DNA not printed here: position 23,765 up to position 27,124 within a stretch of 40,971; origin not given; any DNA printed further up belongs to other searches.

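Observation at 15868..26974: An 11-kb extracytoplasmic tailoring block sits between the glycosyltransferase block and the priming enzyme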

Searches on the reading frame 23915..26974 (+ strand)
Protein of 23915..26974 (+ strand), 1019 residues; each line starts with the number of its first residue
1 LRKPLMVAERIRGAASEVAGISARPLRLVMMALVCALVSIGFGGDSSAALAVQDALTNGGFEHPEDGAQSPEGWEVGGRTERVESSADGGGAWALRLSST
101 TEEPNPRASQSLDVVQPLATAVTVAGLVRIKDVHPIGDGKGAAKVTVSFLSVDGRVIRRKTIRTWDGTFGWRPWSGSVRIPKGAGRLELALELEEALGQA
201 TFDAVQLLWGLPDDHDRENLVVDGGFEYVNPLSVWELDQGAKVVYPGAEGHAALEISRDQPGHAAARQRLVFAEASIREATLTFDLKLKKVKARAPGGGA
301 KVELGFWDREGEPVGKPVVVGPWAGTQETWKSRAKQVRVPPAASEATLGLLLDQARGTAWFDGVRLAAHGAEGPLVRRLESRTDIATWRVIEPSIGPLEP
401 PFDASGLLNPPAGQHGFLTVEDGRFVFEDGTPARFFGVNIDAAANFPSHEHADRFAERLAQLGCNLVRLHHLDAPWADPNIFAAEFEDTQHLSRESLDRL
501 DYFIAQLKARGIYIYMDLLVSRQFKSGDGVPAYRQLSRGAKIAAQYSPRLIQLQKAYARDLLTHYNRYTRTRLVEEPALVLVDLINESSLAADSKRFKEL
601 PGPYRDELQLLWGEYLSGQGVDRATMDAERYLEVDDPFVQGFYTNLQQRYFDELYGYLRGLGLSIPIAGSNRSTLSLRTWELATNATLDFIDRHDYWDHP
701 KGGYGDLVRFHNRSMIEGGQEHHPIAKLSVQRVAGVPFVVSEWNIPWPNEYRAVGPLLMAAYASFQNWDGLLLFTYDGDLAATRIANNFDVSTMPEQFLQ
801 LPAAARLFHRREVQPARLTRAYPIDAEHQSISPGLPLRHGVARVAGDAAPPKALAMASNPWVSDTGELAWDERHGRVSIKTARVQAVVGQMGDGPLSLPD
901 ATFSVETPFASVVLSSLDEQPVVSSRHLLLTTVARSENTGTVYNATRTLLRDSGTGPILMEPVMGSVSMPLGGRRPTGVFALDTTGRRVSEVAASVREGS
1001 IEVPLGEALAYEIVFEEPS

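Call 4: search_protein_families(library=pfam, proteins=[window:23915-26974:+], max_evalue=0.01)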
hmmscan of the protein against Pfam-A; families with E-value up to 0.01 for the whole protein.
window:23915-26974:+ (1019 aa): 0 families

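Call 5: search_protein_families(library=ncbifam, proteins=[window:23915-26974:+], max_evalue=0.01)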
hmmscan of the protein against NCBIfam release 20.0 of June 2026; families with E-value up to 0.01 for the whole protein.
window:23915-26974:+ (1019 aa): 0 families

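Call 11: search_solved_structures(query=window:23930-26974:+, max_evalue=1, show_alignments=2)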
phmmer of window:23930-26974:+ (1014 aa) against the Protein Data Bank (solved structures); distinct sequences matched with E-value up to 1: 2.
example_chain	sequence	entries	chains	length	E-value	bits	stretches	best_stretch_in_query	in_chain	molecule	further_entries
3pz9_A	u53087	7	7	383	0.0091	17.1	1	488-588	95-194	Mannan endo-1,4-beta-mannosidase. Glycosyl Hydrolase family 5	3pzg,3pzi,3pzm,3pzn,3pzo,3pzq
6tn6_A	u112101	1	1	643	0.026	15.6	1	488-588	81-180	Mannan endo-1,4-beta-mannosidase. Glycosyl Hydrolase family 5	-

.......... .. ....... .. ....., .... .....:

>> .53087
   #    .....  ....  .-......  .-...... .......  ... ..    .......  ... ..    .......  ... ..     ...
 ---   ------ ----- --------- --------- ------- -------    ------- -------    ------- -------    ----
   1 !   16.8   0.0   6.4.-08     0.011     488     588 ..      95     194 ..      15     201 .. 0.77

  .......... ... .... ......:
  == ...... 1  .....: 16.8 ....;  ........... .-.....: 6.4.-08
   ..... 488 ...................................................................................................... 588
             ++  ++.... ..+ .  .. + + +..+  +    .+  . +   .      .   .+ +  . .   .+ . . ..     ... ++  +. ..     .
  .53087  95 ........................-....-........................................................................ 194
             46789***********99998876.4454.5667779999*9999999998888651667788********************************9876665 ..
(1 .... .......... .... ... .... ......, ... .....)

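Call 13: search_protein_families(library=pfam, proteins=[window:23930-26974:+], max_evalue=10)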
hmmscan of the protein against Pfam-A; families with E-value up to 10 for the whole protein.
window:23930-26974:+ (1014 aa): 1 family
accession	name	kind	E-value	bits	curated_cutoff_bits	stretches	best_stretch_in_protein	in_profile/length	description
PF00150.24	Cellulase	-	0.21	11.5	23.5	1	423-516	3-85/272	Cellulase (glycosyl hydrolase family 5)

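Call 14: find_homologous_proteins(query=window:23930-26974:+, max_evalue=0.00001)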
Query window:23930-26974:+ (1014 aa): 123 proteins with E <= 0.00001 among 8000 candidates; the best 120 are listed.
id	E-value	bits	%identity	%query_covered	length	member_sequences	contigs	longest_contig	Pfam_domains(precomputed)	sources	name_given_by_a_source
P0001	0.0e+0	2310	100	100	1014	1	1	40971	-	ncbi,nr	ncbi:MAG: hypothetical protein HY353_04450 [Candidatus Omnitrophica bacterium]|nr:hypothetical prote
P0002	0.0e+0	1090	54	98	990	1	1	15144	-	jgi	jgi:hypothetical protein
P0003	0.0e+0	1081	53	95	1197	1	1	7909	PF17963.8,PF17892.8,PF05345.19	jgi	-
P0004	1.0e-289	982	48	98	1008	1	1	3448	-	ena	-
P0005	1.6e-286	971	47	98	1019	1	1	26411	-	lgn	-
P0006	1.7e-282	958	48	98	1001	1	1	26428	-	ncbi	-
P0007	1.3e-280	952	47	98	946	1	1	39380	-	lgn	-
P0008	1.3e-279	949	47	96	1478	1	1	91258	-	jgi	jgi:hypothetical protein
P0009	2.0e-278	945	48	98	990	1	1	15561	-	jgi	jgi:hypothetical protein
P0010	4.0e-278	944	48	97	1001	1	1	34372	-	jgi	jgi:hypothetical protein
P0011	4.5e-276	937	49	95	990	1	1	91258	-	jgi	jgi:hypothetical protein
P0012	1.6e-270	919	45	97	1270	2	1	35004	PF03808.20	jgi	-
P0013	1.4e-261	889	45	98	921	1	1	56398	PF00150.25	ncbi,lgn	-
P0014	5.1e-261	887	46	97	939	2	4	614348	-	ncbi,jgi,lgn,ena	-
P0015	5.5e-257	874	61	63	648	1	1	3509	-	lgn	-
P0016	2.1e-244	832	43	95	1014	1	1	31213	-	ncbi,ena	-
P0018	8.7e-238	810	51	73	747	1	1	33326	-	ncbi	-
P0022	6.5e-167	575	41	80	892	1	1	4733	PF02449.22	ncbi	ncbi:MAG TPA: beta-galactosidase [Limnochordia bacterium]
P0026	6.6e-157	542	40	80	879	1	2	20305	PF02449.22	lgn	-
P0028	3.3e-150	520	43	63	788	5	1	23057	PF00150.25,PF02036.23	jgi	-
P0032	6.9e-134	466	32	88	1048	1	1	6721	PF00150.25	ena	-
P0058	1.8e-96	342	33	60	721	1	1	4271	PF02449.22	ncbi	-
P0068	6.6e-90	321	36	59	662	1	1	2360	PF00150.25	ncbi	-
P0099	8.0e-67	244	32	60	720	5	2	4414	PF02449.22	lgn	-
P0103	5.3e-61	225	33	57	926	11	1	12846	PF00150.25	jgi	jgi:hypothetical protein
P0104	3.6e-59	219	31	61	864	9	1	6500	PF00150.25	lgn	-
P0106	1.2e-57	214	30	62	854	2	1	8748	PF00150.25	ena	-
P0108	2.0e-57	213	33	55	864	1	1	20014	PF00150.25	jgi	jgi:hypothetical protein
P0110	6.3e-56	208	30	61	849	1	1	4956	PF00150.25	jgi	jgi:hypothetical protein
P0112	4.5e-53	199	29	63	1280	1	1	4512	PF00150.25,PF00082.28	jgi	jgi:Subtilase family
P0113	7.0e-53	198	31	60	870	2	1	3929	PF00150.25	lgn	-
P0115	6.9e-52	195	29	53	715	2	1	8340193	PF00150.25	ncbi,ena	-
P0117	7.2e-50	188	29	57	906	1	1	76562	PF00150.25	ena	-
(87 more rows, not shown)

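Call 16: find_encoding_contigs(protein=P0014, flank=10000, max_places=2)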
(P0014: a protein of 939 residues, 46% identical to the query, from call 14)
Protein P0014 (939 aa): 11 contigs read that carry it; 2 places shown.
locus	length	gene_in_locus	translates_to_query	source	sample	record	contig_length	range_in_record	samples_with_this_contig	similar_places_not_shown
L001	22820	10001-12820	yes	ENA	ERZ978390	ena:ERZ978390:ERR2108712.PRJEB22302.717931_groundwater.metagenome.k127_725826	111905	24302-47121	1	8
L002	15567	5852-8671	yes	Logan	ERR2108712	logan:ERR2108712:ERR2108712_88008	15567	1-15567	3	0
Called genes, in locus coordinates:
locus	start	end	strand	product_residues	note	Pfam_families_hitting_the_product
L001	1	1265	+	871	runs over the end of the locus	PF04932:Wzy_C, PF13432:TPR_16 (faint), PF00515:TPR_1 (faint), PF07719:TPR_2 (faint), PF12895:ANAPC3 (faint), PF14559:TPR_19 (weak), PF23914:TPR_CcmH_CycH (weak), PF16841:CBM60, +6 more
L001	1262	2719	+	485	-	PF04932:Wzy_C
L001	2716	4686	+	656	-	PF00535:Glycos_transf_2, PF13439:Glyco_transf_4, PF13579:Glyco_trans_4_4, PF00534:Glycos_transf_1, PF13692:Glyco_trans_1_4, PF13524:Glyco_trans_1_2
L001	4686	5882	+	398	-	PF00534:Glycos_transf_1, PF13692:Glyco_trans_1_4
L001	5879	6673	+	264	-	PF03808:Glyco_tran_WecG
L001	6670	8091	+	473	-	-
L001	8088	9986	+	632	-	PF00884:Sulfatase, PF01663:Phosphodiest (weak), PF16347:SGSH_C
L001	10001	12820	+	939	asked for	-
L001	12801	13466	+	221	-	PF00583:Acetyltransf_1 (faint)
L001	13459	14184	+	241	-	PF13328:HD_4 (weak), PF20680:DUF6817 (weak)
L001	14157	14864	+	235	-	-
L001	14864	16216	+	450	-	PF00501:AMP-binding, PF27533:CapK_C (weak)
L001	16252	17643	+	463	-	PF01943:Polysacc_synt, PF13440:Polysacc_synt_3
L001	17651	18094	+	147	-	-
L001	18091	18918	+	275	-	PF05090:HTTM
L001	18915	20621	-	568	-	PF22842:Pel9A-like_beta_helix, PF05048:NosD (faint), PF13229:Beta_helix (weak), PF17957:Big_7 (weak)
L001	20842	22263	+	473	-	PF13727:CoA_binding_3, PF02397:Bac_transf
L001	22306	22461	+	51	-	PF02416:TatA_B_E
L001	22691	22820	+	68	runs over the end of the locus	PF12728:HTH_17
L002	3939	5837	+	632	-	PF00884:Sulfatase, PF01663:Phosphodiest (weak), PF16347:SGSH_C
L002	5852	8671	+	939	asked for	-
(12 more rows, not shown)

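Call 17: find_encoding_contigs(protein=P0011, flank=10000, max_places=2)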
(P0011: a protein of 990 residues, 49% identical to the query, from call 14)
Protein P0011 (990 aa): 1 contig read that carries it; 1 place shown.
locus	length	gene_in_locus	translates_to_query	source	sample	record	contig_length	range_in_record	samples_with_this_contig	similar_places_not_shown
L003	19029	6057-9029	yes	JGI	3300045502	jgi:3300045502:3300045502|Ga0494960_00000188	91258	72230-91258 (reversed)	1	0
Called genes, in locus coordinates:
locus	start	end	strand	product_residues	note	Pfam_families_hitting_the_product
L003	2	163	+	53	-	?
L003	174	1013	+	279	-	PF00685:Sulfotransfer_1, PF13469:Sulfotransfer_3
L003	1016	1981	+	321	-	PF13469:Sulfotransfer_3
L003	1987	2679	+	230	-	-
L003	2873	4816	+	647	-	PF00884:Sulfatase, PF01663:Phosphodiest, PF02995:DUF229 (weak), PF16347:SGSH_C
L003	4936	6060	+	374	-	PF13776:DUF4172, PF02661:Fic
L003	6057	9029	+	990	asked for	-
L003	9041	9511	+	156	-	-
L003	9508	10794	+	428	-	PF04134:DCC1-like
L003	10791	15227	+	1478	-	-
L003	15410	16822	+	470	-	PF13727:CoA_binding_3, PF02397:Bac_transf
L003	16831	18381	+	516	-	-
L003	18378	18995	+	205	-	-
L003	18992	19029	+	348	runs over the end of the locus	-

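Call 18: find_encoding_contigs(protein=P0013, flank=10000, max_places=2)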
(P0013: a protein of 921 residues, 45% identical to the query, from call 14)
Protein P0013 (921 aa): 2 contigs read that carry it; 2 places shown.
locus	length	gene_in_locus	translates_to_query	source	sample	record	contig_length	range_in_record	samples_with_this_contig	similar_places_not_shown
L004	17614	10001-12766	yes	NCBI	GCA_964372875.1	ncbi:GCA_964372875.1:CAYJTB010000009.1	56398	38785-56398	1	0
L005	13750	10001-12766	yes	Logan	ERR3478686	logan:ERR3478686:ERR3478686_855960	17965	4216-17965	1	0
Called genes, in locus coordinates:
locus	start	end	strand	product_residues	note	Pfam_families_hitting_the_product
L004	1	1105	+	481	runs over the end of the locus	PF01943:Polysacc_synt, PF13440:Polysacc_synt_3, PF03023:MurJ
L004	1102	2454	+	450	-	PF27533:CapK_C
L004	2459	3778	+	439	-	PF02812:ELFV_dehydrog_N, PF00208:ELFV_dehydrog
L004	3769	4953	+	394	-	PF13579:Glyco_trans_4_4, PF13439:Glyco_transf_4, PF00534:Glycos_transf_1, PF13692:Glyco_trans_1_4, PF13524:Glyco_trans_1_2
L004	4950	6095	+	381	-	PF13439:Glyco_transf_4, PF13579:Glyco_trans_4_4, PF00534:Glycos_transf_1, PF13692:Glyco_trans_1_4, PF13524:Glyco_trans_1_2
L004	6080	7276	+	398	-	PF00534:Glycos_transf_1, PF13692:Glyco_trans_1_4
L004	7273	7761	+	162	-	PF08660:Alg14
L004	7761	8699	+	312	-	PF00685:Sulfotransfer_1 (weak), PF13469:Sulfotransfer_3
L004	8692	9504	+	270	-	PF08241:Methyltransf_11, PF08242:Methyltransf_12 (weak), PF13649:Methyltransf_25, PF13847:Methyltransf_31 (weak)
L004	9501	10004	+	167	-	PF04101:Glyco_tran_28_C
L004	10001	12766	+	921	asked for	PF00150:Cellulase (weak)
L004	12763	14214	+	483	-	PF13727:CoA_binding_3, PF02397:Bac_transf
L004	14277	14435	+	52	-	PF02416:TatA_B_E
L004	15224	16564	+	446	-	PF04326:SLFN_AlbA_2, PF13749:HATPase_c_4, PF13412:HTH_24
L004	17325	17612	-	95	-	?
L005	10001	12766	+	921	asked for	PF00150:Cellulase (weak)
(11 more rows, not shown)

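Call 23: find_related_loci(query=A1, collection=genome_contigs, flank=10000)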
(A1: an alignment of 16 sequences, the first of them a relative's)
Query A1 (1014 aa) in genome_contigs; peptide patterns used: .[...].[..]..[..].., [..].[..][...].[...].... (x = any residue, [..] = any of these).
599 stretches matched a pattern (row limit reached: there are more); 586 encode a relative of the query (tblastn E <= 1e-3); the best 80 are kept; 80 distinct loci.
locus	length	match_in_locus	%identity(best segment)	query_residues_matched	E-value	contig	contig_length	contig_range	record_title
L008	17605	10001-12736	45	20-1008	0e+0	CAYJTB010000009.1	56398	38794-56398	MAG TPA_asm: uncultured bacterium isolate ERP125453_co1_402 genome assembly, contig: NODE_376_length_56398_cov_9.023463,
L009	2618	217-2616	50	40-842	0e+0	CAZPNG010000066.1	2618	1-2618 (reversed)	MAG TPA_asm: uncultured bacterium isolate binchicken_co203_484 genome assembly, contig: k141_4005846, whole genome shotg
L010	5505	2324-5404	35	21-1009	2e-177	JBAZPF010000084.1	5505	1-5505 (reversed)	MAG: Candidatus Margulisiibacteriota bacterium isolate SO_2017_SWC_23 scaffold_12467_c1_LP-4_2017, whole genome shotgun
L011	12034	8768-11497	37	160-1011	3e-173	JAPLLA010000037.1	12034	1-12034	MAG: Candidatus Saganbacteria bacterium isolate LacPavin_0419_WC90_MAG_42_8 LacPavin_0419_WC90_scaffold_322506, whole ge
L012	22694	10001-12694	37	160-1010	3e-171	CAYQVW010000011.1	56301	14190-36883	MAG TPA_asm: uncultured bacterium isolate SRP200020_co3_350 genome assembly, contig: NODE_741_length_56301_cov_10.221296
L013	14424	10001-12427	42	29-1008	2e-165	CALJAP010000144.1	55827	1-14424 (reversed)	MAG: uncultured bacterium isolate S1_Bin_METABAT__209_1 genome assembly, contig: c_000003681042, whole genome shotgun se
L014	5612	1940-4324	41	214-1008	1e-167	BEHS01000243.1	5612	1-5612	Bacterium HR16 DNA, contig: NODE_4354_243, isolate: HRbin16, whole genome shotgun sequence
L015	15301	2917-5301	41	214-1008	6e-163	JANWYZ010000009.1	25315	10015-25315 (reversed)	MAG: bacterium isolate SKYG83 NODE_9_length_25315_cov_3.217173, whole genome shotgun sequence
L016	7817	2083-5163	35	44-1007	1e-162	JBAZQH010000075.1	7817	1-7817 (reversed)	MAG: Candidatus Margulisiibacteriota bacterium isolate SO_2017_SWC_49 scaffold_7986_c1_LP-4_2017, whole genome shotgun s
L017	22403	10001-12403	41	214-1014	5e-161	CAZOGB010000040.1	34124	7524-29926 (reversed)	MAG TPA_asm: uncultured bacterium isolate binchicken_co30_132 genome assembly, contig: NODE_1096_length_34124_cov_25.942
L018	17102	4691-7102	39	214-1006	3e-161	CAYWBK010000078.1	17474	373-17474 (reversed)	MAG TPA_asm: uncultured Armatimonadia bacterium isolate binchicken_co3_96 genome assembly, contig: NODE_10450_length_174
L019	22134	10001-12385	41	49-1008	6e-161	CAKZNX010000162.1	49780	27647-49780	MAG TPA_asm: uncultured bacterium isolate SRR5214706_bin.3_CONCOCT_v1.1_MAG genome assembly, contig: ERZ1744544.426, who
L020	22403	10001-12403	41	49-1014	2e-159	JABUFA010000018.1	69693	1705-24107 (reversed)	MAG: Chthonomonadia bacterium isolate Ch118 NODE_693_length_69693_cov_31.5443_ID_8687969, whole genome shotgun sequence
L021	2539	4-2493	38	103-1011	6e-170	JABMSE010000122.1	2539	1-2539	MAG: Candidatus Saganbacteria bacterium isolate bin.592 k141_5517738, whole genome shotgun sequence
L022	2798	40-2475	37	227-1009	2e-163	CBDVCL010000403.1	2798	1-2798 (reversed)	MAG TPA_asm: uncultured bacterium isolate SRR22302367_binner23_Refined_71 genome assembly, contig: ERZ26661968.42383, wh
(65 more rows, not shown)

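Call 25: find_related_loci(query=A1, collection=metagenome_contigs, flank=10000)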
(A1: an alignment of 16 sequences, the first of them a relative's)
Query A1 (1014 aa) in metagenome_contigs; peptide patterns used: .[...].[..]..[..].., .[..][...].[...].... (x = any residue, [..] = any of these).
600 stretches matched a pattern (row limit reached: there are more); 544 encode a relative of the query (tblastn E <= 1e-3); the best 80 are kept; 80 distinct loci.
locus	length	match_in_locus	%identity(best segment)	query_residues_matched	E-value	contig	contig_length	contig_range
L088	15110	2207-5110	47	8-1014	0e+0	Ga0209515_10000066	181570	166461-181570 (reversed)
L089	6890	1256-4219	47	24-1012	0e+0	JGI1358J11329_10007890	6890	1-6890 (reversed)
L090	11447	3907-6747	47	42-1014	0e+0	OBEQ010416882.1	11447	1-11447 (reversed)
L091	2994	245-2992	47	24-953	0e+0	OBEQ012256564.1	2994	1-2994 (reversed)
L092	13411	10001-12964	47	24-1012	0e+0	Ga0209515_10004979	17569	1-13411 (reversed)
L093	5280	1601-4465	45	49-1012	0e+0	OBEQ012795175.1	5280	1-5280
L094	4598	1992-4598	48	23-895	0e+0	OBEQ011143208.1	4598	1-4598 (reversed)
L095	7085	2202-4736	44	92-1008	0e+0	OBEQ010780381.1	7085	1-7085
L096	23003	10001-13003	45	28-1011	0e+0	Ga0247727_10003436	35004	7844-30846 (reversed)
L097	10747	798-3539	36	160-1014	3e-171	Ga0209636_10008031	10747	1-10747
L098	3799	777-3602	37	116-1010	2e-175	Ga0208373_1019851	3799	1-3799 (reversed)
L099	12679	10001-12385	42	214-1008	1e-165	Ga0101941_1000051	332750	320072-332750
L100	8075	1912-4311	41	44-1008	8e-165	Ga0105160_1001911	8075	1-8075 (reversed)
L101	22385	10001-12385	41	214-1008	1e-163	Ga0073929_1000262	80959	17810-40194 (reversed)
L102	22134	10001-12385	41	49-1008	4e-161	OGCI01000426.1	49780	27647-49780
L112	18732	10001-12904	47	8-1014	0e+0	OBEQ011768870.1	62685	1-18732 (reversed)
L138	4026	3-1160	44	550-1012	2e-107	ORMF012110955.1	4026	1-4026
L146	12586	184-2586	41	49-1014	2e-159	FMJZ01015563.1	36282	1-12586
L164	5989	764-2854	31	382-1014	7e-80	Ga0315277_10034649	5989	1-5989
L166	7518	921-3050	30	374-1014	4e-79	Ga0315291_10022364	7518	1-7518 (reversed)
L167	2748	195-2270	32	384-1014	3e-81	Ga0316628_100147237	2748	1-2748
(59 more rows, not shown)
